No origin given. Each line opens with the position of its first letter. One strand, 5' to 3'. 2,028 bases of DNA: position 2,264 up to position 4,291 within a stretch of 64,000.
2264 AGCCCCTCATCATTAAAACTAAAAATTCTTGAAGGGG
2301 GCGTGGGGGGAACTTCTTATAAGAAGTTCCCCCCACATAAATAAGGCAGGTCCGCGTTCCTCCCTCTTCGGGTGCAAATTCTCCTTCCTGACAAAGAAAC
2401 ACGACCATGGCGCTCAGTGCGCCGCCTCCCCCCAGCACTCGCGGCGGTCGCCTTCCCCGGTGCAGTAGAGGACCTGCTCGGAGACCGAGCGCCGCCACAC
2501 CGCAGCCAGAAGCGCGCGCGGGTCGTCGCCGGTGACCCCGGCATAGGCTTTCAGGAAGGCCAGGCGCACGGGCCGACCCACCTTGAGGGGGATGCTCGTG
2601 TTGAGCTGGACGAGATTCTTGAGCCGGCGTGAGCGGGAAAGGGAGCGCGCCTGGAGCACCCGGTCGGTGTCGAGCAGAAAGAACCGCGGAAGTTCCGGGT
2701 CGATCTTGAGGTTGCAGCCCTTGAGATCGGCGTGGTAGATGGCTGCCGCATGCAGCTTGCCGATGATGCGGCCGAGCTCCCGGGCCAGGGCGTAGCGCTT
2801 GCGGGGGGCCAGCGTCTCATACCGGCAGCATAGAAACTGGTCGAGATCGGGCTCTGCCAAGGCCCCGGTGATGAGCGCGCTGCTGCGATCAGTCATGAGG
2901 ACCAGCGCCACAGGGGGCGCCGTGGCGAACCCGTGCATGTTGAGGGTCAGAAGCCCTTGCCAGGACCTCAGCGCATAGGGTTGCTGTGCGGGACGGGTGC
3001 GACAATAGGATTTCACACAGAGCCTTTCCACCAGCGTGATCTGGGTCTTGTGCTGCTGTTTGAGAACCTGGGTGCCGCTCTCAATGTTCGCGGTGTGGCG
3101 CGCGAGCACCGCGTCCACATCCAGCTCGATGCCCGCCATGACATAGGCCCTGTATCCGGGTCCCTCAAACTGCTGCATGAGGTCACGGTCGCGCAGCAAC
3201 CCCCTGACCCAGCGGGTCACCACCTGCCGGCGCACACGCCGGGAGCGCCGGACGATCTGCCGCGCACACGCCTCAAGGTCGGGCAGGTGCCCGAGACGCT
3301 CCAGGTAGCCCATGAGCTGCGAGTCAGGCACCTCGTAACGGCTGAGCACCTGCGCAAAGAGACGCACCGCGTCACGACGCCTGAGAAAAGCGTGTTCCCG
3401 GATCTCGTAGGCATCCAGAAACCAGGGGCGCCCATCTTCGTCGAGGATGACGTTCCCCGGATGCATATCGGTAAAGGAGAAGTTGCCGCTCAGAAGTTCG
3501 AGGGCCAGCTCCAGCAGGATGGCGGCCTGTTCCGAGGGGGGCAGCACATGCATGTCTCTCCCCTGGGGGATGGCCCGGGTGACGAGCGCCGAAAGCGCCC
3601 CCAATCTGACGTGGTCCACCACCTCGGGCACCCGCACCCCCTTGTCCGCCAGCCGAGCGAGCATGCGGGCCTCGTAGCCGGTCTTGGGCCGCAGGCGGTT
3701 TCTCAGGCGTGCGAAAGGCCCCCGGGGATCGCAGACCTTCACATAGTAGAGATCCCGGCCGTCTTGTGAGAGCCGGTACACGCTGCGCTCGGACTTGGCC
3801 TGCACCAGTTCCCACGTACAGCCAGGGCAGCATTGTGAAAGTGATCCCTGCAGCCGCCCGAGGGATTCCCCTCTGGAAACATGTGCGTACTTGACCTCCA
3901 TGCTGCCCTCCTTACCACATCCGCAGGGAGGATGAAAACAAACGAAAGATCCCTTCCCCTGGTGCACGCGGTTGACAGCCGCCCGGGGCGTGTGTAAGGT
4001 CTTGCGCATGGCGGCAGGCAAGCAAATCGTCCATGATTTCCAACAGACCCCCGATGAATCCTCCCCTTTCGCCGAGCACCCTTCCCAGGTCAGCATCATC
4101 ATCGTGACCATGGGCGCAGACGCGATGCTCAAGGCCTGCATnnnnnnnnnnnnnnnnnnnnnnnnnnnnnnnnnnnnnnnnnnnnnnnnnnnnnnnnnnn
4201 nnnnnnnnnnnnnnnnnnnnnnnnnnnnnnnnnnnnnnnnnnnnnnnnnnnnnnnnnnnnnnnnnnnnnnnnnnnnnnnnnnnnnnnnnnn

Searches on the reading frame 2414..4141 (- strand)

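Call 71: search_protein_families(library=pfam, proteins=[window:2414-4141:-], max_evalue=0.00001)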
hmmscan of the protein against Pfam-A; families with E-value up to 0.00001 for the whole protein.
window:2414-4141:- (575 aa): 2 families
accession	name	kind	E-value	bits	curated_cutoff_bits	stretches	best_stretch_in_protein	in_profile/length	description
PF06293.20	Kdo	-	2e-12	47.5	21.3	1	376-516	45-189/207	Lipopolysaccharide kinase (Kdo/WaaP) family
PF01636.29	APH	-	4.2e-06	27.1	23.2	0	112-213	4-101/239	Phosphotransferase enzyme family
